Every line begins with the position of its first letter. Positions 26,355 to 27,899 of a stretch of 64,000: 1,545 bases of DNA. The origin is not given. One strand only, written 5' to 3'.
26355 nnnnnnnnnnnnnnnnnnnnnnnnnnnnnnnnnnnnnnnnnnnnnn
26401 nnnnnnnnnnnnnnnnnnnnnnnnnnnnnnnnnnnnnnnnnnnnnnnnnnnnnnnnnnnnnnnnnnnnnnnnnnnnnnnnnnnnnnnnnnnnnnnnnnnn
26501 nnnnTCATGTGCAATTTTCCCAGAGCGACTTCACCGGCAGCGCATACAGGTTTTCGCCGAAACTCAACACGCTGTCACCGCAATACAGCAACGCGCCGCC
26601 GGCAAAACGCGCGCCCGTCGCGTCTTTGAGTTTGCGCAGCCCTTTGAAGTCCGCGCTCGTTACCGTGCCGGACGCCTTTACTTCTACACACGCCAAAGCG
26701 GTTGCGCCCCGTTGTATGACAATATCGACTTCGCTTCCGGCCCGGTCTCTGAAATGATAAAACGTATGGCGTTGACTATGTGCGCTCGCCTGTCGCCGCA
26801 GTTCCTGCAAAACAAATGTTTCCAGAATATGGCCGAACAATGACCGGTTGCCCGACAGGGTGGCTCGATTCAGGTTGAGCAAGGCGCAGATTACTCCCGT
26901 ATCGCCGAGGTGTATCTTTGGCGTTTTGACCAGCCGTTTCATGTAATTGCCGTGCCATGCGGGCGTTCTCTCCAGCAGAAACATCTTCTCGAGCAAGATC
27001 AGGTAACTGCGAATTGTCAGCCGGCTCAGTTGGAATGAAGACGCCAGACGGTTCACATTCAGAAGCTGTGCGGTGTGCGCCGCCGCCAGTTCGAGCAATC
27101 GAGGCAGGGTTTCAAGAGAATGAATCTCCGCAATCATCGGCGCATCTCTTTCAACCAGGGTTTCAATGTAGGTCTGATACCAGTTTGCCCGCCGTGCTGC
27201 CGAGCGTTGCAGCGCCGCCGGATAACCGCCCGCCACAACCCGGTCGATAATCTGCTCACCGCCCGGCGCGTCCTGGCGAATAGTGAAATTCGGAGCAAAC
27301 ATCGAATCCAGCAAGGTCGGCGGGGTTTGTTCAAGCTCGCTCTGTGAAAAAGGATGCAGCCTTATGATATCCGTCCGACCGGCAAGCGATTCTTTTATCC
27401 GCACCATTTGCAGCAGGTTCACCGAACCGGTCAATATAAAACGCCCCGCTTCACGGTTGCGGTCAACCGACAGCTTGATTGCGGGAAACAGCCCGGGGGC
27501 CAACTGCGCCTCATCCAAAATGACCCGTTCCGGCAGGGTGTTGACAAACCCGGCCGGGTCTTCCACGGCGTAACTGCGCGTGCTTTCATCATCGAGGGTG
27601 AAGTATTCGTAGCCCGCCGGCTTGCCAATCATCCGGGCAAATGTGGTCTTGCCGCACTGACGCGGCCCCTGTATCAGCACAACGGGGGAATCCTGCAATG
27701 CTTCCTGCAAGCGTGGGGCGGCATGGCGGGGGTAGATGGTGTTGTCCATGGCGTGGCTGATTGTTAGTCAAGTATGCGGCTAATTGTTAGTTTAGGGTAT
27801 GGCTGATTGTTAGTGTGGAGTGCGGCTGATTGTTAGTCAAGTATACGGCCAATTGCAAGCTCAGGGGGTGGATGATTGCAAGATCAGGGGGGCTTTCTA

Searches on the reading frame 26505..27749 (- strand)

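Call 54: search_protein_families(library=pfam, proteins=[window:26505-27749:-], max_evalue=0.001)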
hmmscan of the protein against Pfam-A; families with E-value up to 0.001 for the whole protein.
window:26505-27749:- (414 aa): 2 families
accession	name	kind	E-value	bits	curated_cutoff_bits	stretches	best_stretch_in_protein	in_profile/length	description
PF13635.12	DUF4143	-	1.3e-43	149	28.1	1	200-360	1-160/160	Domain of unknown function (DUF4143)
PF13173.12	AAA_14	-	1.8e-25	89.9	27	1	21-139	2-128/129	AAA domain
